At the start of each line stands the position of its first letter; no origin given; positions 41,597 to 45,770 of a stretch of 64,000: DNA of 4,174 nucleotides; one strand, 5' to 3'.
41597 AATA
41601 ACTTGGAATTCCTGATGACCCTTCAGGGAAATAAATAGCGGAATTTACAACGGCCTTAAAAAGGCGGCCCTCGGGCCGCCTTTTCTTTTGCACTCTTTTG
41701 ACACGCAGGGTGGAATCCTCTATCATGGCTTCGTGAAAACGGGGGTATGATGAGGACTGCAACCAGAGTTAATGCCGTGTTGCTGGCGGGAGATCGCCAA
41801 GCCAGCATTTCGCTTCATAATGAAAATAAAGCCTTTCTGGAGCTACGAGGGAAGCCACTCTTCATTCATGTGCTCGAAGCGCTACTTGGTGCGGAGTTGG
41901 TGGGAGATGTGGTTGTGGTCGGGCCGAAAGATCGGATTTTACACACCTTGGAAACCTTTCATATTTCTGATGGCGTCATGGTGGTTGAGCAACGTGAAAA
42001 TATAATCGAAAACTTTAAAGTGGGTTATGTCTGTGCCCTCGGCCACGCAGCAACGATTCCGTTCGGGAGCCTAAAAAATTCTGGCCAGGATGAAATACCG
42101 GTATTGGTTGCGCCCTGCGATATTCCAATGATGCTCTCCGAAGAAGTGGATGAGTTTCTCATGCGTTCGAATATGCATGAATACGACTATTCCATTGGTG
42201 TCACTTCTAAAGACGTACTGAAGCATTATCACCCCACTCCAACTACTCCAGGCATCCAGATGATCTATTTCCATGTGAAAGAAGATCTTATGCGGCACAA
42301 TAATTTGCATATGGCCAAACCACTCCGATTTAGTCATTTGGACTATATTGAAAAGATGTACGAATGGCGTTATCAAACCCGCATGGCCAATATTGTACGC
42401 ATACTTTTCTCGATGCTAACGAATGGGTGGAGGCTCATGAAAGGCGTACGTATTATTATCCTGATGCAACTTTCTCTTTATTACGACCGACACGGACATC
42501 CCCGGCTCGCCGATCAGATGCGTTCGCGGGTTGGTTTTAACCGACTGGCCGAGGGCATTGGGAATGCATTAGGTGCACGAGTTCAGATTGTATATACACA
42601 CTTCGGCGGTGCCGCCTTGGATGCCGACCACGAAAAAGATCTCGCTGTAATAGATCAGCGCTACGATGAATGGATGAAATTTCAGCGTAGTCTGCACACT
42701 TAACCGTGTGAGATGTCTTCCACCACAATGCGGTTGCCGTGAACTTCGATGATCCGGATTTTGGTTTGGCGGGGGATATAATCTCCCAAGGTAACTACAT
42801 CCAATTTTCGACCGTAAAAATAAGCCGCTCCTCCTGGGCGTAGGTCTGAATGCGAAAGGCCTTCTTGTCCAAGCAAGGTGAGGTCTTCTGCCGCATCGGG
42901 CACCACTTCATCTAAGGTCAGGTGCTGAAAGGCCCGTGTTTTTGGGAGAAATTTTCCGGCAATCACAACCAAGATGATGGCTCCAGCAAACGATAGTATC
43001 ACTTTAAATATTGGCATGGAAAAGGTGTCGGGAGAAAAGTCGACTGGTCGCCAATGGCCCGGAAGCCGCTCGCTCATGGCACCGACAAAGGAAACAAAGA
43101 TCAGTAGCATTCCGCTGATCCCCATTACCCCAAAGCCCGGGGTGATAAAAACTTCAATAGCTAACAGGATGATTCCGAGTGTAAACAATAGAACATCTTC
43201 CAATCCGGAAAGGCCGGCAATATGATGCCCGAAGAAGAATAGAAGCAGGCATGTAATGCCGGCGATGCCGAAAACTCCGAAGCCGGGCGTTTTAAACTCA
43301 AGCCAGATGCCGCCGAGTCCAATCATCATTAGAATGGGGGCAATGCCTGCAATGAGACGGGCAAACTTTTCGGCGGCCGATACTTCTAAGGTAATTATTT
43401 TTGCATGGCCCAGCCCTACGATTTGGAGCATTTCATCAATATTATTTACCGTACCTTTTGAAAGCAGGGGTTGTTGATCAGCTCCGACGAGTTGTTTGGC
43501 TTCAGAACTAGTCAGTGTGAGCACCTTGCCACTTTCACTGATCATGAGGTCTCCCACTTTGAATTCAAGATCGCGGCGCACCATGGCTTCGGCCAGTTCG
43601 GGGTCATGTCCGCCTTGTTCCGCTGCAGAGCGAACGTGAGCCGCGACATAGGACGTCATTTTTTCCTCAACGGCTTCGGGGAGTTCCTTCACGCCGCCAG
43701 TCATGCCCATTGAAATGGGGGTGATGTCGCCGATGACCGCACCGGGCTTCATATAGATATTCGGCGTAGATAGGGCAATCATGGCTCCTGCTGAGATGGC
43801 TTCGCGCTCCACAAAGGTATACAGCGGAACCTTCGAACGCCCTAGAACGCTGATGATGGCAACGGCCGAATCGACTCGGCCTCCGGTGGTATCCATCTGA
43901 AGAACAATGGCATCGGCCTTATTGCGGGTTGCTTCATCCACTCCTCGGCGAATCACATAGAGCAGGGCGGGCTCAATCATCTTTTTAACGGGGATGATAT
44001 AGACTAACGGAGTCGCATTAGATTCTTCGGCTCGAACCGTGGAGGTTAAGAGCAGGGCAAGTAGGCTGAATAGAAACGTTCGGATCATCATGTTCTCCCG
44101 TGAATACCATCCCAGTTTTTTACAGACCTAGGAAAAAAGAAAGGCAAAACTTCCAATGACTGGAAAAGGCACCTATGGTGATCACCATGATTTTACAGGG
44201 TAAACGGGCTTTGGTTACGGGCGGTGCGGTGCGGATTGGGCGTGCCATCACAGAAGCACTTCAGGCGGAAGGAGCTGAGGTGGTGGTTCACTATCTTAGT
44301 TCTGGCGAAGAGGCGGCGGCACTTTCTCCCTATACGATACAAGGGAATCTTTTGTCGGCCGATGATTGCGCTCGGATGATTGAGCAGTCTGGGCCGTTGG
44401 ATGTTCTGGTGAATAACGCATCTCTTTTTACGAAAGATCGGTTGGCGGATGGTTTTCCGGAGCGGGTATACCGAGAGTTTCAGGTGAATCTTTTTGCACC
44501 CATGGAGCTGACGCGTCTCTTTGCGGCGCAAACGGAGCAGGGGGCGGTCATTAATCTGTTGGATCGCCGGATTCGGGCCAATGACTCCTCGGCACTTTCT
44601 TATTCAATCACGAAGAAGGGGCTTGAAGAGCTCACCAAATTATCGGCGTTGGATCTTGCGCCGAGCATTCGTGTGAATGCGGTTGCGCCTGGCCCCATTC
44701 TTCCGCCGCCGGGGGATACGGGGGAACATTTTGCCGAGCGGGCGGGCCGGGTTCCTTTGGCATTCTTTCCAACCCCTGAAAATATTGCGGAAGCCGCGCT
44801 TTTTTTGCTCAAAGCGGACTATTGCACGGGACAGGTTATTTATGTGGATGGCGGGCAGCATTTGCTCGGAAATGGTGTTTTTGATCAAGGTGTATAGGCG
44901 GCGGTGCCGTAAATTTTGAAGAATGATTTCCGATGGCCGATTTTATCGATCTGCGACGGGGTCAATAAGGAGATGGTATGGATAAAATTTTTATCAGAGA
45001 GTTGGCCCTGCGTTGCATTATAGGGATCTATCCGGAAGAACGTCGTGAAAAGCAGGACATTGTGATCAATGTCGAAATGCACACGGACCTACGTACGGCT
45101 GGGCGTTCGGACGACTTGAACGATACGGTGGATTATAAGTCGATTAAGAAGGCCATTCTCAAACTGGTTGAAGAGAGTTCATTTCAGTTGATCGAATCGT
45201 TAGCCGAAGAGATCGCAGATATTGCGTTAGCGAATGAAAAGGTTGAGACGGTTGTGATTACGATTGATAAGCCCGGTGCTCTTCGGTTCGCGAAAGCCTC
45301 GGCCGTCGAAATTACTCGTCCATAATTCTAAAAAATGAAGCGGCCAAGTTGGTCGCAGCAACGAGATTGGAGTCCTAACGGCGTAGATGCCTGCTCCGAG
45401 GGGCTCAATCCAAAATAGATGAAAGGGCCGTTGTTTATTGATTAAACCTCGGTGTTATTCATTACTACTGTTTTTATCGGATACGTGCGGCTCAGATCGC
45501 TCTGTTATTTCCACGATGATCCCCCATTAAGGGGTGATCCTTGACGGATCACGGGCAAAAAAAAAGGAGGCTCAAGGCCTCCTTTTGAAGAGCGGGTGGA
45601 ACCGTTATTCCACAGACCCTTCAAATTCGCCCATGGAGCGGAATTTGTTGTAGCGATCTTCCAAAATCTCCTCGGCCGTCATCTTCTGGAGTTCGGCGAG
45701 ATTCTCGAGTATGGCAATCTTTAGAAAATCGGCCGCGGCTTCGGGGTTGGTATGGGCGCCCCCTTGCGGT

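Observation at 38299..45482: Two-copy ~160-nt non-coding element with compensatory base pairing, each just 3' of a plus-strand gene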

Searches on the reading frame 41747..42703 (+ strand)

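Call 10: search_protein_families(library=pfam, proteins=[window:41747-42703:+])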
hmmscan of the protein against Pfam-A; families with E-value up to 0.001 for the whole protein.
window:41747-42703:+ (318 aa): 2 families
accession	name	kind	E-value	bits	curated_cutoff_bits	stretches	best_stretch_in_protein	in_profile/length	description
PF12804.13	NTP_transf_3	-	1.2e-10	42.2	27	1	10-156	1-126/160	MobA-like NTP transferase domain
PF01128.25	IspD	-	0.00019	21.7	27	1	25-80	17-71/221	2-C-methyl-D-erythritol 4-phosphate cytidylyltransferase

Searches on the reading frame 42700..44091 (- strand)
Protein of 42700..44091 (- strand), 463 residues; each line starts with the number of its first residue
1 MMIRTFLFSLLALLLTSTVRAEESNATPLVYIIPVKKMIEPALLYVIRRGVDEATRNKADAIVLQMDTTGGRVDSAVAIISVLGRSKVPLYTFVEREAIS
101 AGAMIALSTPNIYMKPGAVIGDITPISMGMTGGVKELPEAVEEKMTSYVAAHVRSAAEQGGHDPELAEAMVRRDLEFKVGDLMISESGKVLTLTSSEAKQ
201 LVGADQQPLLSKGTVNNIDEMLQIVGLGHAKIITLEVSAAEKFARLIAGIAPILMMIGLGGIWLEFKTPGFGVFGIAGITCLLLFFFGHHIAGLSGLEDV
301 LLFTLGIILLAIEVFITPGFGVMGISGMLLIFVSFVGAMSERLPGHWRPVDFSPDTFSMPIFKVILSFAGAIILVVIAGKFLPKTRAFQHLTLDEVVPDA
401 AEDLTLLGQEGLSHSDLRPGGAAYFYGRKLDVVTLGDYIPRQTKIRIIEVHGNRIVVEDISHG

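Call 10: search_protein_families(library=pfam, proteins=[window:42700-44091:-])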
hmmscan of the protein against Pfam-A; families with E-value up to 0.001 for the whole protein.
window:42700-44091:- (463 aa): 4 families
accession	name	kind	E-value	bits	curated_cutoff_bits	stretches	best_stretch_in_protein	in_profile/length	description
PF25145.1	NfeD1b_N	-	1e-42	146.3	40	1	30-233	2-187/189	NfeD1b, N-terminal domain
PF24961.1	NfeD_membrane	-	1.6e-27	96.4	26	1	250-378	2-117/119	NfeD integral membrane domain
PF01957.25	NfeD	-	1.6e-08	35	29.1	1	406-458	4-56/57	NfeD-like C-terminal, partner-binding domain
PF01972.22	SDH_protease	-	6.1e-05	22.6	31.3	1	58-130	90-162/286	ClpP-like SDH-type serine proteinase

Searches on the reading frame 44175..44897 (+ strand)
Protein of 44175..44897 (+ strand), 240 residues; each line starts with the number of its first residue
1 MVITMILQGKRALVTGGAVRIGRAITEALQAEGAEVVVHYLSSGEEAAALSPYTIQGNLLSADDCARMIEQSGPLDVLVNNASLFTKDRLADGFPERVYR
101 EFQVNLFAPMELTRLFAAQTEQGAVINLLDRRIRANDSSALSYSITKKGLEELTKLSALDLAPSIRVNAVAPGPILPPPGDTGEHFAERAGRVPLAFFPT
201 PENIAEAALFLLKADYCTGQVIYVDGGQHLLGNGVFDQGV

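Call 10: search_protein_families(library=pfam, proteins=[window:44175-44897:+])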
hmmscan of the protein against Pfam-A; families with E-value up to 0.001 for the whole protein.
window:44175-44897:+ (240 aa): 3 families
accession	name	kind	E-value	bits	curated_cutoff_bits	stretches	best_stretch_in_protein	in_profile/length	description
PF13561.12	adh_short_C2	-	2.5e-32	112.8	27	1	21-229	8-236/236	Enoyl-(Acyl carrier protein) reductase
PF00106.31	adh_short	-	1.3e-23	83.9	26.6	1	10-176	1-183/195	short chain dehydrogenase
PF01370.27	Epimerase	-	1.2e-05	25.4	20.9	1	12-84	1-74/240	NAD dependent epimerase/dehydratase family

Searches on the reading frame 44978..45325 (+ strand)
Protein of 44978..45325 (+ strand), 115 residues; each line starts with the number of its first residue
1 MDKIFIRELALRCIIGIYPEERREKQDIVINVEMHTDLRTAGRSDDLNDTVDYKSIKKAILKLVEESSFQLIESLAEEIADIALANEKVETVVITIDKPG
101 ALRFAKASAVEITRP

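Call 10: search_protein_families(library=pfam, proteins=[window:44978-45325:+])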
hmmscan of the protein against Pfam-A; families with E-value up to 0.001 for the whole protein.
window:44978-45325:+ (115 aa): 1 family
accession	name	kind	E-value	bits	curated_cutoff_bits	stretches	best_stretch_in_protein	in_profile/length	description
PF02152.23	FolB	-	2.9e-35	121.6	31.8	1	4-113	1-113/113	Dihydroneopterin aldolase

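Call 15: find_encoding_contigs(protein=window:44978-45325:+, flank=3000, max_places=10)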
Protein window:44978-45325:+ (115 aa): 1 contig read that carries it; 1 place shown.
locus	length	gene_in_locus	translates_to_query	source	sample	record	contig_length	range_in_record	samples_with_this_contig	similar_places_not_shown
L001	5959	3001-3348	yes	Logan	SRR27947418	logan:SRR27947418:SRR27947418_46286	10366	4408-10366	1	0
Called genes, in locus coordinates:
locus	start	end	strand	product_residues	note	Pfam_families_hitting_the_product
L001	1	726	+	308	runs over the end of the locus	PF12804:NTP_transf_3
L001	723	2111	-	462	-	PF25145:NfeD1b_N, PF24961:NfeD_membrane, PF01957:NfeD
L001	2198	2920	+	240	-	PF00106:adh_short, PF01370:Epimerase (faint), PF13561:adh_short_C2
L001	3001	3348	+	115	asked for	PF02152:FolB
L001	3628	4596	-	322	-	PF03255:ACCA, PF01039:Carboxyl_trans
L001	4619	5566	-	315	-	PF01476:LysM, PF03734:YkuD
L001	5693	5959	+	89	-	?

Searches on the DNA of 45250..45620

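Call 7: search_rna_families(source=window, start=45250, end=45620, threshold=evalue, max_evalue=10, show_alignments=3)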
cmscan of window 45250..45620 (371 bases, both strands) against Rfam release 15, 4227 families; matches with E-value up to 10: 9.
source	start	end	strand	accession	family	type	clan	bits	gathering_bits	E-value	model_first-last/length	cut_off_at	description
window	45485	45588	+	RF02601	BASRCI337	Gene; sRNA;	-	24.1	229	0.00054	1-191/191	no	Brucella sRNA CI337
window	45557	45586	+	RF02029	sraA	Gene; sRNA;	-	20.4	56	0.89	57-86/95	no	sraA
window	45557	45620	-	RF02343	ar9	Gene; sRNA;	-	19.2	45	0.75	88-149/149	5'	Alphaproteobacterial sRNA ar9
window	45491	45578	-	RF00728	mir-81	Gene; miRNA;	CL00091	19.1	54.5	0.095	1-89/89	no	mir-81 microRNA precursor family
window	45559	45613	-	RF02233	sX14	Gene; sRNA;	-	17.7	80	0.45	1-92/92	no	Xanthomonas sRNA sX14/Xoo3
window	45559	45620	+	RF02420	Bp1_162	Gene; sRNA;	-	16.9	50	2.7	1-99/100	3'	Burkholderia sRNA Bp1_Cand612_SIPHT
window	45555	45583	-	RF00489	ctRNA_p42d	Gene; antisense;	-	15.4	50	1.7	1-46/46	no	ctRNA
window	45402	45479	+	RF03653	mir-971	Gene; miRNA;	-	13.6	53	7.2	1-77/77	no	mir-971 microRNA precursor family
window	45560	45586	+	RF00166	PrrB_RsmZ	Gene; sRNA;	CL00106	11.1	44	3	103-128/133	no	PrrB/RsmZ RNA family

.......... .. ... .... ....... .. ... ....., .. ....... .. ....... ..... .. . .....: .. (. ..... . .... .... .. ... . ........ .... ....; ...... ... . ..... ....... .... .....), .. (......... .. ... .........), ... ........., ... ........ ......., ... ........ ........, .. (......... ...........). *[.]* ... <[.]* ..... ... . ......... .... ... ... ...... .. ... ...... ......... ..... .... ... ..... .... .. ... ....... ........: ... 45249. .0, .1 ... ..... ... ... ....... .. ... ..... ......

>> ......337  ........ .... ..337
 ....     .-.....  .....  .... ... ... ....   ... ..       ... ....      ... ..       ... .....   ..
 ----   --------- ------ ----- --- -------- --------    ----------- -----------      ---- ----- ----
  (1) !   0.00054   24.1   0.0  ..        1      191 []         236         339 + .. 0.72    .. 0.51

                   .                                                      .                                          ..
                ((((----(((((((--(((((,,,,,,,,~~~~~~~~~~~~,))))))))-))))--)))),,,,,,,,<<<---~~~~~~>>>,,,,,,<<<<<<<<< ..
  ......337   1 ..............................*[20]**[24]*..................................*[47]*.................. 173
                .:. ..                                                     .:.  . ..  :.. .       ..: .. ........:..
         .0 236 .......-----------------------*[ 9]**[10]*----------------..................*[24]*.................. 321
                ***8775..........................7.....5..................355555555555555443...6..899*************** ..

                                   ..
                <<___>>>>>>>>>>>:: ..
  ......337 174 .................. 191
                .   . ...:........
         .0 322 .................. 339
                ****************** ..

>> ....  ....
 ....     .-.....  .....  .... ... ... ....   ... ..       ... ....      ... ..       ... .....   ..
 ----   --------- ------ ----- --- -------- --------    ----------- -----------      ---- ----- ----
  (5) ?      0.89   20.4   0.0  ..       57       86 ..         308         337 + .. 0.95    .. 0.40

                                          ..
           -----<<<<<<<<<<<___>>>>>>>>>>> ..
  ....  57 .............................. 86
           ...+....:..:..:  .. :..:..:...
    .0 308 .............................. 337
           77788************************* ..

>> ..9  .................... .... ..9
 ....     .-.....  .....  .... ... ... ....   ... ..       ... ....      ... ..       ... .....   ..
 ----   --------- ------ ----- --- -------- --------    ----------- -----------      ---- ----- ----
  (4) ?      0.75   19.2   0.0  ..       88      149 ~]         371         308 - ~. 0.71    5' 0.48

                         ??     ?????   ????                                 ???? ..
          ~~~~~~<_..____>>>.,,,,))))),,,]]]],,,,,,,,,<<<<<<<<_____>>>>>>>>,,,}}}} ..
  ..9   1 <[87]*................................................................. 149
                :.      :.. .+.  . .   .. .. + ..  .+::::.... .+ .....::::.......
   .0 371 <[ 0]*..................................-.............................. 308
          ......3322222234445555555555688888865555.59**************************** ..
